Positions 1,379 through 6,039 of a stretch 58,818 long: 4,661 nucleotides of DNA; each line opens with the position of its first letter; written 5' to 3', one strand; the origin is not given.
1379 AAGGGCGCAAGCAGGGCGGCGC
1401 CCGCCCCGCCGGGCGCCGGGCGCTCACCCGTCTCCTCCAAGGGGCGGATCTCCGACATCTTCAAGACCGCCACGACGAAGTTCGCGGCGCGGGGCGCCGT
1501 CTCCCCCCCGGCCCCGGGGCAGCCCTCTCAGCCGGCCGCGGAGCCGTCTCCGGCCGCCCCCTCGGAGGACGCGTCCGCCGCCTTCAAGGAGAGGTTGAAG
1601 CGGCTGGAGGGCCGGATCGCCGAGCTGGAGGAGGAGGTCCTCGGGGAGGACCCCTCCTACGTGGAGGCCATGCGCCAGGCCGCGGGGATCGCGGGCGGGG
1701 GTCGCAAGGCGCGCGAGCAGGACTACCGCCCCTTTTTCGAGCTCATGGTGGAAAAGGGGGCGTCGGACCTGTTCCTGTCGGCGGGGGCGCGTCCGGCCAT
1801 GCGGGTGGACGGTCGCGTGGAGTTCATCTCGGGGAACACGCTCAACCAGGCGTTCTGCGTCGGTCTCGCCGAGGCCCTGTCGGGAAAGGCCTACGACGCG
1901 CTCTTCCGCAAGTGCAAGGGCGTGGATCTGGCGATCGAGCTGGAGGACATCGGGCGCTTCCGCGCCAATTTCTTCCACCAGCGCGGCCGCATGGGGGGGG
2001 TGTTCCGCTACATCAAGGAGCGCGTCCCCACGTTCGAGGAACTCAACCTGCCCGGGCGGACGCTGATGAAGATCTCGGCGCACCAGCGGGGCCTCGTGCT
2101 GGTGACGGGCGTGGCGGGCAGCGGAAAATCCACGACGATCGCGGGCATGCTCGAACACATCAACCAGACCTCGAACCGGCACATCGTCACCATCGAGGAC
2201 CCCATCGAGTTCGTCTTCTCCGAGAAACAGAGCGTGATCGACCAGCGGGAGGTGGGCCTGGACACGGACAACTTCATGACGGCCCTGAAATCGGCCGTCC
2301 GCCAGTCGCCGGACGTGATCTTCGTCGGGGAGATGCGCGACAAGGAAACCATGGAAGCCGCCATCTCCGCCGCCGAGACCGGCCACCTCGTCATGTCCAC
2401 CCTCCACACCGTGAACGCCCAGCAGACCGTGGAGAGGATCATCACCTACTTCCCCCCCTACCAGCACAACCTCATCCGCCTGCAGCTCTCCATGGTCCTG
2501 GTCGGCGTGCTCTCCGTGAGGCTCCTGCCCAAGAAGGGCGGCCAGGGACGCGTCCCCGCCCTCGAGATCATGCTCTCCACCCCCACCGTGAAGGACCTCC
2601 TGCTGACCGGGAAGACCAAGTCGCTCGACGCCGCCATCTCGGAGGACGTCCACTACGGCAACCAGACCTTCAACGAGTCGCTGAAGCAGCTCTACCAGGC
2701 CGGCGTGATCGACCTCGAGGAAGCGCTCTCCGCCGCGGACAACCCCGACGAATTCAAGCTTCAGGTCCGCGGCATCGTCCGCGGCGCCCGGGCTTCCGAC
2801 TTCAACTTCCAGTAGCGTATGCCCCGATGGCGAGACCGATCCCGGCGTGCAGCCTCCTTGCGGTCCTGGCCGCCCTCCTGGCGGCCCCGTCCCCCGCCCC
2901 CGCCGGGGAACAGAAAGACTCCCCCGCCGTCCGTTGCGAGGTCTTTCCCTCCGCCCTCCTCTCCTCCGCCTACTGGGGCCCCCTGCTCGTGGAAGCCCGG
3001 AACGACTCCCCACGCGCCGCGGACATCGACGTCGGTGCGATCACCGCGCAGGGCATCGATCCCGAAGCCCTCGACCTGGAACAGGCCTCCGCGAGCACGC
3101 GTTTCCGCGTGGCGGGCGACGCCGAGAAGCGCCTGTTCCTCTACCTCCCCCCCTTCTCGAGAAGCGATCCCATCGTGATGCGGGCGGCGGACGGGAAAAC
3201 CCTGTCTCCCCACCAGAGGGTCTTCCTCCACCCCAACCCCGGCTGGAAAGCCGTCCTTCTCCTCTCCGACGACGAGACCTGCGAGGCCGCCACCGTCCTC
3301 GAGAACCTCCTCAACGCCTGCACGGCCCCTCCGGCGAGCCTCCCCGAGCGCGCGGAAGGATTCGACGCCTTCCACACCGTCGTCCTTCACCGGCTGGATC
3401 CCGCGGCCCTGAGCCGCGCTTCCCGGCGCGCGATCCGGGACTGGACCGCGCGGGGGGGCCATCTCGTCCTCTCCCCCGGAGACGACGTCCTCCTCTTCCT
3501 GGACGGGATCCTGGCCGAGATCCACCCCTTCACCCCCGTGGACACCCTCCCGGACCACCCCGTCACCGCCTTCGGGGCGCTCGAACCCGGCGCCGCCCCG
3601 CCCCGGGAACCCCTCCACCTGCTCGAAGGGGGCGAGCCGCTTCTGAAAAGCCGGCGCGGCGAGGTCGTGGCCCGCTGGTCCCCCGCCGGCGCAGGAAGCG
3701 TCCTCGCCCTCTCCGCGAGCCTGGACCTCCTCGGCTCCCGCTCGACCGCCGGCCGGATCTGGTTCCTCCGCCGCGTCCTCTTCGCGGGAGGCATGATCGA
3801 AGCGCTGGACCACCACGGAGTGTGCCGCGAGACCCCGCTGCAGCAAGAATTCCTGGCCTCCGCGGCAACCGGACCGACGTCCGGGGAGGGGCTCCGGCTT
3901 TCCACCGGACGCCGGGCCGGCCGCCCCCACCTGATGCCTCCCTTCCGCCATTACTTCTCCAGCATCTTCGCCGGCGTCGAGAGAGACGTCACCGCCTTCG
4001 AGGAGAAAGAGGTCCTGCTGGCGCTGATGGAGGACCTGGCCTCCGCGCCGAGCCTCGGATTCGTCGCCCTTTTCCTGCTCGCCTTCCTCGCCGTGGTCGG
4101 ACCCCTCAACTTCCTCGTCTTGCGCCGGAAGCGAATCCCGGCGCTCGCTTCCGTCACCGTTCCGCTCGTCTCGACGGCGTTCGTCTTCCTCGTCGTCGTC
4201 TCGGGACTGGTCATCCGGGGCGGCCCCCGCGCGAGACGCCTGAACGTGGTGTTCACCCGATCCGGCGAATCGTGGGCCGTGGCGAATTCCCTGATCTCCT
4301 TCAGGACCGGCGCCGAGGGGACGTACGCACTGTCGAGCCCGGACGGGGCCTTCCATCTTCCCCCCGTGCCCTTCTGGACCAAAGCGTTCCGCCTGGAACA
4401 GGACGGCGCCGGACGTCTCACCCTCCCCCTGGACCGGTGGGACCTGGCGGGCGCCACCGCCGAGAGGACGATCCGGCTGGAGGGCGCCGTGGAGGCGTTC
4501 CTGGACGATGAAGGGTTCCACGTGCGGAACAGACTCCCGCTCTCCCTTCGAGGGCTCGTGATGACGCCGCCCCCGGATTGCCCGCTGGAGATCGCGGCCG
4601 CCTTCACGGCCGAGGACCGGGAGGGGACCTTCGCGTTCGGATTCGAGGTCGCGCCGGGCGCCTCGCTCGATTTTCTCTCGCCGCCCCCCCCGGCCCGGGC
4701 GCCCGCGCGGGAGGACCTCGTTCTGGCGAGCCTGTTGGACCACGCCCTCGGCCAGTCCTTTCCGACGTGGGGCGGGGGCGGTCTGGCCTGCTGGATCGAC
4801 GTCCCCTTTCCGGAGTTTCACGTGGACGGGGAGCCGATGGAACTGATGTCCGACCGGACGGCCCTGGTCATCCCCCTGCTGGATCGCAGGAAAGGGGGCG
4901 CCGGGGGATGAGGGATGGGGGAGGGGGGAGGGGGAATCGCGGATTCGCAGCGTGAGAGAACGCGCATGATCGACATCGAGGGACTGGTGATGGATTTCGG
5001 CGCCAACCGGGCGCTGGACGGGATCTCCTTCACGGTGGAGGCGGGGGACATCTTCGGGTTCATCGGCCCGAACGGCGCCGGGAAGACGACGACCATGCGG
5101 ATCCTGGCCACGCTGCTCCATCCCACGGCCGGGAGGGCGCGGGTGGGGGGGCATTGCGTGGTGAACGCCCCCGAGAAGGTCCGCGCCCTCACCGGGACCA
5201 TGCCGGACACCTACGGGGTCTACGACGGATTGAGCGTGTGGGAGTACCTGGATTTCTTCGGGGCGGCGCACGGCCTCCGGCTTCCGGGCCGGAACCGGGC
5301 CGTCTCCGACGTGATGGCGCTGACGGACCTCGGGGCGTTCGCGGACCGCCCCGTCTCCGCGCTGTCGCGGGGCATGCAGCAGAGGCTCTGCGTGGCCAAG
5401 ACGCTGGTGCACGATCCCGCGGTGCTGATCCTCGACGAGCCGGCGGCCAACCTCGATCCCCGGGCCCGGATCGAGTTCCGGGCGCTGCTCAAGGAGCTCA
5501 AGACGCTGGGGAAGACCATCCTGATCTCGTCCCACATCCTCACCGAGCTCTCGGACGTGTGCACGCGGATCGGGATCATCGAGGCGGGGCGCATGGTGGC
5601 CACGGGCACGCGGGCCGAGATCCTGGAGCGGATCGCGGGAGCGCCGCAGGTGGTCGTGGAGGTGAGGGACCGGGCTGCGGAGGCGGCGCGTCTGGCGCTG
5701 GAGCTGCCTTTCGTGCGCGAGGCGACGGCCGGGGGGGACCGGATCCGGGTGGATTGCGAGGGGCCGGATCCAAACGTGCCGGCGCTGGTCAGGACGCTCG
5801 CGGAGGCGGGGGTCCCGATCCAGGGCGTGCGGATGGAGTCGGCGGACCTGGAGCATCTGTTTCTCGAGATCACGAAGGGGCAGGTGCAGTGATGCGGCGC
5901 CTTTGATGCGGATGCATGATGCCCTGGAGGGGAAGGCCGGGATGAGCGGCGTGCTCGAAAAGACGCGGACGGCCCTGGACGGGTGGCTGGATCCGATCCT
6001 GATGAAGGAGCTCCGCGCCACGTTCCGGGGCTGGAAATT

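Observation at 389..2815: Unusual single-polypeptide fusion of an actin-fold domain to a PilT-type ATPase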

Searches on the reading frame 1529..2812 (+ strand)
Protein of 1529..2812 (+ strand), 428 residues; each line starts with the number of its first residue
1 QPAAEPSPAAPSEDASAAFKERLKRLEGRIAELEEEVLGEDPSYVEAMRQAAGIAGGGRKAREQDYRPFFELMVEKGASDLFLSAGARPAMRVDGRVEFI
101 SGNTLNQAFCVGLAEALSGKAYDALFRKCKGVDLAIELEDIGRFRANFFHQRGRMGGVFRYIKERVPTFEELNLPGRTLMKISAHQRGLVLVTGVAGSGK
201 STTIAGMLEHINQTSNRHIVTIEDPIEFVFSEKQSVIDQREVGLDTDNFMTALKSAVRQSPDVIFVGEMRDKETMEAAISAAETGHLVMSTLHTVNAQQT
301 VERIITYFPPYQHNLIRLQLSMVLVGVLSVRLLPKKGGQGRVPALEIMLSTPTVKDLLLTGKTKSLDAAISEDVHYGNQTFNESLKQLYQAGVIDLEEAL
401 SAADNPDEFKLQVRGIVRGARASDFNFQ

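Call 3: search_protein_families(library=pfam, proteins=[window:1529-2812:+], max_evalue=1)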
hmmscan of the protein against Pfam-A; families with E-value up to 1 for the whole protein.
window:1529-2812:+ (428 aa): 28 families (the best 25 are shown)
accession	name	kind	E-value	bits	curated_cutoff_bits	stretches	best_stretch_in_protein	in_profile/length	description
PF00437.27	T2SSE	-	2.1e-39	135.7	24.9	1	178-335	133-280/370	Type II/IV secretion system protein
PF13191.12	AAA_16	-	4.9e-05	24.3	32.6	1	181-218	18-52/167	AAA ATPase domain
PF13604.12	AAA_30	-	0.00043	20.5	27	1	180-278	11-108/191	AAA domain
PF13401.12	AAA_22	-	0.00078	20.2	27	1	186-225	4-42/130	AAA domain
PF13245.12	AAA_19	-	0.0012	19.5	25.1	1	183-217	7-41/134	AAA domain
PF12775.13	AAA_7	-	0.0024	17.8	25.8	1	166-216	14-62/181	P-loop containing dynein motor region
PF01443.25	Viral_helicase1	-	0.0038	17.5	21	1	191-258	2-56/228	Viral superfamily 1 RNA helicase core domain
PF13555.12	AAA_29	-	0.005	17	27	1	182-204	17-39/61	P-loop containing region of AAA domain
PF25199.1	nSTAND_NTPase5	-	0.0065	16.7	34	1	183-254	37-113/145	Novel STAND NTPase 5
PF03029.23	ATP_bind_1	-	0.0073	16.6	27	1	192-220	1-30/240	Conserved hypothetical ATP binding protein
PF13671.12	AAA_33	-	0.022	15.5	27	1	189-287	1-98/143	AAA domain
PF10412.15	TrwB_AAD_bind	-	0.022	14.1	20.5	1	189-220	17-48/387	Type IV secretion-system coupling protein DNA-binding domain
PF13238.12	AAA_18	-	0.028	15.3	29.4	1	190-248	1-55/128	AAA domain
PF24883.2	NPHP3_N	-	0.047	14.3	24.8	1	185-220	20-54/164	Nephrocystin 3, N-terminal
PF07728.20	AAA_5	-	0.066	13.7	22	1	190-299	2-108/139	AAA domain (dynein-related subfamily)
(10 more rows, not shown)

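Call 14: search_solved_structures(query=window:1694-2812:+, max_evalue=1e-10, show_alignments=1)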
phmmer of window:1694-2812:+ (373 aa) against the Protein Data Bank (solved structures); distinct sequences matched with E-value up to 1e-10: 26.
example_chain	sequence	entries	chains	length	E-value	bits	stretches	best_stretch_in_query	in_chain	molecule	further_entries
5fl3_A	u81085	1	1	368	3.5e-100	338.9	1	13-358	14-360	PILI RETRACTION PROTEIN PILT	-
2ewv_A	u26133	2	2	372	2.5e-90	306.5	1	16-360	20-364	twitching motility protein PilT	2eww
2gsz_A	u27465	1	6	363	3.1e-90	306.1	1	18-360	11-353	twitching motility protein PilT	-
5zfq_A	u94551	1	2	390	1.5e-85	290.7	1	17-359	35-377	Twitching motility pilus retraction protein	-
9n32_A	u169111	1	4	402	6.8e-85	288.6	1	9-359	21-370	PilU protein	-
6ojx_A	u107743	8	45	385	7e-82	278.7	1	17-363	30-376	Twitching motility pilus retraction ATPase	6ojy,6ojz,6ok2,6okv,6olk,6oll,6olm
10my_A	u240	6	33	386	9.7e-81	274.9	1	13-359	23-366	PilT/PilU family type 4a pilus ATPase | Twitching motility protein PilT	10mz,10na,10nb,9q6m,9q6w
3jvu_A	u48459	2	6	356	2.5e-77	263.7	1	17-354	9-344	Twitching mobility protein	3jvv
2eyu_A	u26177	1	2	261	1.3e-71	244.9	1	110-360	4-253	twitching motility protein PilT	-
6geb_A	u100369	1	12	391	1.6e-33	119.7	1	100-340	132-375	DotB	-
3jc8_Ba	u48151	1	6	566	3.2e-27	99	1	132-279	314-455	Type IV-A pilus assembly ATPase PilB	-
6olj_C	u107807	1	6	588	4e-27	98.6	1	132-251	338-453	Type IV pilus biogenesis ATPase PilB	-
5tsg_B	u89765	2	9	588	4.1e-27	98.6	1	132-251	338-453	Type IV pilus biogenesis ATPase PilB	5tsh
5zfr_A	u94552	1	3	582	7.5e-27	97.7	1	129-251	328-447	Type IV pilus biogenesis ATPase PilB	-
1p9r_A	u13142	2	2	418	6.5e-25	91.4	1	129-251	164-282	General secretion pathway protein E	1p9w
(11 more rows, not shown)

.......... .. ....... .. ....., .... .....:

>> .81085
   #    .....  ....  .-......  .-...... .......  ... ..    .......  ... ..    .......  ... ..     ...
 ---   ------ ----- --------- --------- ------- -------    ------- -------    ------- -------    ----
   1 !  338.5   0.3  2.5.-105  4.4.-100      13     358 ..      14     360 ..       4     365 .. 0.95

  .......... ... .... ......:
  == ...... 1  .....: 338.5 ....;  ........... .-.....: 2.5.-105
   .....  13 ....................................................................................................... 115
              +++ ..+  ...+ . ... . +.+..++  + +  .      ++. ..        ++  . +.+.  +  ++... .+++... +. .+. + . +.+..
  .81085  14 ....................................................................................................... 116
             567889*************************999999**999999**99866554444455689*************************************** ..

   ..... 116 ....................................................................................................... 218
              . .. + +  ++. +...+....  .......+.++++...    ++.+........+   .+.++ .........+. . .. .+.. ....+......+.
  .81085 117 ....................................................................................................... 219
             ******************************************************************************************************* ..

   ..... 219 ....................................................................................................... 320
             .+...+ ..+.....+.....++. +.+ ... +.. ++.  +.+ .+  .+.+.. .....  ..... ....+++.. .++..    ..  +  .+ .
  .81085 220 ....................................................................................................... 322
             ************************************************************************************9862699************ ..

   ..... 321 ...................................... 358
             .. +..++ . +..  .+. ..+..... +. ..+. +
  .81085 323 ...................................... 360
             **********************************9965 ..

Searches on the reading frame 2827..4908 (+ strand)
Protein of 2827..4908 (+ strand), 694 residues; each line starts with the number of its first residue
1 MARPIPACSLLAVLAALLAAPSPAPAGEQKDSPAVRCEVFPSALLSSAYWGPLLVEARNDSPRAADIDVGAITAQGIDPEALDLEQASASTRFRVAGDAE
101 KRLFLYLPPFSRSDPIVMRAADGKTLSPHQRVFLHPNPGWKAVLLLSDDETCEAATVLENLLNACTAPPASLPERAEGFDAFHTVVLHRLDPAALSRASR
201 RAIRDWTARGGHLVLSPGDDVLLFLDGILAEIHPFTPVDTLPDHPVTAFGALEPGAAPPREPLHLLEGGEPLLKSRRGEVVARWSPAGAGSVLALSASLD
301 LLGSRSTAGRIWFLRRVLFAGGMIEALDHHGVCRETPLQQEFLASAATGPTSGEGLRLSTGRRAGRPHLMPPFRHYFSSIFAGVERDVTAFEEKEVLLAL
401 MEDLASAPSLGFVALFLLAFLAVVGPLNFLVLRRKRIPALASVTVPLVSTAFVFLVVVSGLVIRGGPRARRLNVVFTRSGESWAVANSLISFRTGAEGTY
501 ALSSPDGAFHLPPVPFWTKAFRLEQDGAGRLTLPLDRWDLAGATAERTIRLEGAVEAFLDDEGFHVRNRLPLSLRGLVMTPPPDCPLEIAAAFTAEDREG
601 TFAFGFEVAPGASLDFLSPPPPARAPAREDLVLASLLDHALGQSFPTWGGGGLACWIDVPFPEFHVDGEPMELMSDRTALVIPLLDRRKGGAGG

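Call 15: search_protein_families(library=pfam, proteins=[window:2827-4908:+], max_evalue=1)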
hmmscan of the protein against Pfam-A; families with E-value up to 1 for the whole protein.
window:2827-4908:+ (694 aa): 1 family
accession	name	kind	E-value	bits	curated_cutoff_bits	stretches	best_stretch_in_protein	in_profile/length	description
PF14258.12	DUF4350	-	0.0024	18.6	30.4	1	184-263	38-105/181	Domain of unknown function (DUF4350)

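Call 43: find_homologous_proteins(query=window:2827-4908:+, max_evalue=0.001)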
Query window:2827-4908:+ (694 aa): 1 proteins with E <= 0.001 among 8000 candidates.
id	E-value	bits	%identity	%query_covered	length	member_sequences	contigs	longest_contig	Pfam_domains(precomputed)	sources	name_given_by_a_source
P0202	0.0e+0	1546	100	100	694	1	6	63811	-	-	-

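Call 54: search_protein_families(library=pfam, alignment_id=A4, max_evalue=0.5)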
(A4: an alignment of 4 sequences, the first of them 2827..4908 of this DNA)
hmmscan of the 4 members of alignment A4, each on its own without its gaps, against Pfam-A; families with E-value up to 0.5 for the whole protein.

A. member 1, window:2827-4908:+ (694 aa): 1 family
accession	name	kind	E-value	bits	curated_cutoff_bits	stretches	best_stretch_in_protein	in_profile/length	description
PF14258.12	DUF4350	-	0.0024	18.6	30.4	1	184-263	38-105/181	Domain of unknown function (DUF4350)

B. families by the number of members that match (of 4 scanned): 1 family
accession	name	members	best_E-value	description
PF14258.12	DUF4350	2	0.0024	Domain of unknown function (DUF4350)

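Call 55: search_protein_families(library=ncbifam, proteins=[window:2827-4908:+], max_evalue=0.01)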
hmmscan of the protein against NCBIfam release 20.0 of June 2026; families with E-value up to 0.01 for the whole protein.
window:2827-4908:+ (694 aa): 0 families

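Call 80: search_protein_families(library=padloc, proteins=[window:2827-4908:+], max_evalue=0.001)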
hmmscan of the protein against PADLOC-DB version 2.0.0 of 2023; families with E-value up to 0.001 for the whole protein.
window:2827-4908:+ (694 aa): 0 families

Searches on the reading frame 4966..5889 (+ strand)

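Call 15: search_protein_families(library=pfam, proteins=[window:4966-5889:+], max_evalue=1)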
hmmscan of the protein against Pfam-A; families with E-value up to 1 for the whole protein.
window:4966-5889:+ (308 aa): 18 families
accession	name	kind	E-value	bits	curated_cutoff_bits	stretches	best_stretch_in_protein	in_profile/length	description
PF00005.33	ABC_tran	-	5.9e-27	95.4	25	1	17-160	1-136/137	ABC transporter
PF13304.12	AAA_21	-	5.8e-14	53.3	27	2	128-194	233-302/304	AAA domain, putative AbiEii toxin, Type IV TA system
PF13175.12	AAA_15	-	0.00052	20.2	32.1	1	32-52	28-48/374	AAA ATPase domain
PF13401.12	AAA_22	-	0.0027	18.5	27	1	32-182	10-108/130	AAA domain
PF13191.12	AAA_16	-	0.0041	18.1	32.6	1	33-180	30-161/167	AAA ATPase domain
PF13604.12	AAA_30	-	0.01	16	27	1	29-62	20-47/191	AAA domain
PF02463.25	SMC_N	-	0.013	15.4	40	0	141-188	149-196/220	RecF/RecN/SMC N terminal domain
PF13476.12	AAA_23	-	0.015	16.4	27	1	22-51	17-43/201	AAA domain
PF13555.12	AAA_29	-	0.018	15.2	27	1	21-55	16-50/61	P-loop containing region of AAA domain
PF00004.35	AAA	-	0.038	14.9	21.2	1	32-54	3-25/131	ATPase family associated with various cellular activities (AAA)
PF13521.12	AAA_28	-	0.077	13.6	27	1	32-50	4-22/164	AAA domain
PF00448.28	SRP54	-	0.08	13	22.7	1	32-52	6-26/196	SRP54-type protein, GTPase domain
PF25199.1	nSTAND_NTPase5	-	0.12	12.6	34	1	29-60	43-73/145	Novel STAND NTPase 5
PF03205.20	MobB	-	0.13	12.6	26.6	0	29-52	1-24/133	Molybdopterin guanine dinucleotide synthesis protein B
PF13514.12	AAA_27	-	0.13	12.3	22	1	22-52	21-51/206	AAA domain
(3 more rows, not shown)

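Call 55: search_protein_families(library=ncbifam, proteins=[window:4966-5889:+], max_evalue=0.01)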
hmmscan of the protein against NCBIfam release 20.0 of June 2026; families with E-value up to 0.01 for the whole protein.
window:4966-5889:+ (308 aa): 189 families (the best 25 are shown)
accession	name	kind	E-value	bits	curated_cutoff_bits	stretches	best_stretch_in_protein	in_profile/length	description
TIGR01188.1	drrA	subfamily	4.1e-70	236.4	312.45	1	11-303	3-301/302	daunorubicin resistance ABC transporter, ATP-binding protein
TIGR03522.1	GldA_ABC_ATP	equivalog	5.8e-61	206.6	402.6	1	2-303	3-301/301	gliding motility-associated ABC transporter ATP-binding subunit GldA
NF010060.0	PRK13537.1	equivalog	9.4e-51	172.5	521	1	2-304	16-309/314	nodulation factor ABC transporter ATP-binding protein NodI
NF033858.1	ABC2_perm_RbbA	equivalog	5.7e-49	166.8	1050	1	2-222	267-487/909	ribosome-associated ATPase/putative transporter RbbA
NF010059.0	PRK13536.1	equivalog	1.6e-42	145.5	549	1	2-270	44-307/342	nodulation factor ABC transporter ATP-binding protein NodI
TIGR01288.1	nodI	equivalog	3e-42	144.7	424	1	2-261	5-261/303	nodulation factor ABC transporter ATP-binding protein NodI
TIGR03740.1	galliderm_ABC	subfamily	1.5e-41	142.6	309.75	1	4-212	3-204/223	lantibiotic protection ABC transporter ATP-binding subunit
TIGR03864.1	PQQ_ABC_ATP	hypoth_equivalog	5.8e-39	133.9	302.25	1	2-224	2-224/236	ABC transporter, ATP-binding subunit, PQQ-dependent alcohol dehydrogenase system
NF007082.0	PRK09536.1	equivalog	2.5e-36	125.6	537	1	1-285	3-293/402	corrinoid ABC transporter ATPase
TIGR04406.1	LPS_export_lptB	equivalog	1.9e-35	122.3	240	1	3-221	3-224/239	LPS export ABC transporter ATP-binding protein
TIGR03873.1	F420-0_ABC_ATP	hypoth_equivalog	5.4e-34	117.6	372.4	1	4-222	4-227/256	putative F420-0 ABC transporter ATP-binding protein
NF040933.2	ABC_arch_GlcV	equivalog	3.7e-33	114.8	450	1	15-222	20-232/357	glucose ABC transporter ATP-binding protein GlcV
TIGR03258.1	PhnT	equivalog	4.1e-33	114.9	499.15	1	2-222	9-230/359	2-aminoethylphosphonate ABC transport system ATP-binding subunit PhnT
TIGR00968.1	3a0106s01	subfamily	7.6e-33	114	342.75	1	3-224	2-223/237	sulfate ABC transporter ATP-binding protein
TIGR01186.1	proV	subfamily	7.9e-33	114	326.6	1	12-222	4-220/363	betaine/proline/choline family ABC transporter ATP-binding protein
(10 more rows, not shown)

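Call 80: search_protein_families(library=padloc, proteins=[window:4966-5889:+], max_evalue=0.001)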
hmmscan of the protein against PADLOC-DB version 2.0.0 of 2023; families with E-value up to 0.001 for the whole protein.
window:4966-5889:+ (308 aa): 8 families
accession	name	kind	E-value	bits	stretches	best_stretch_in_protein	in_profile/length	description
PDLC04135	mad3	-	8.3e-26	89.4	2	125-219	257-356/374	mads_3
PDLC02980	AriA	-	6.2e-12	44.1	1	128-192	233-300/304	-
PDLC04140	mad8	-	5.5e-09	34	1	15-54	15-54/314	mads_8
PDLC04213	HEC-02A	-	3.2e-07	28.2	1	139-190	221-271/337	-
PDLC04214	HEC-02A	-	1.3e-05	22.6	1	147-190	234-277/338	-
PDLC03878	NsnB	-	0.00016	19.5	0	144-190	230-276/345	-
PDLC02979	AriA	-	0.0002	19.2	0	24-52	19-48/373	-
PDLC04175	HEC-01A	-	0.00074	16.7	0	131-189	247-306/363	-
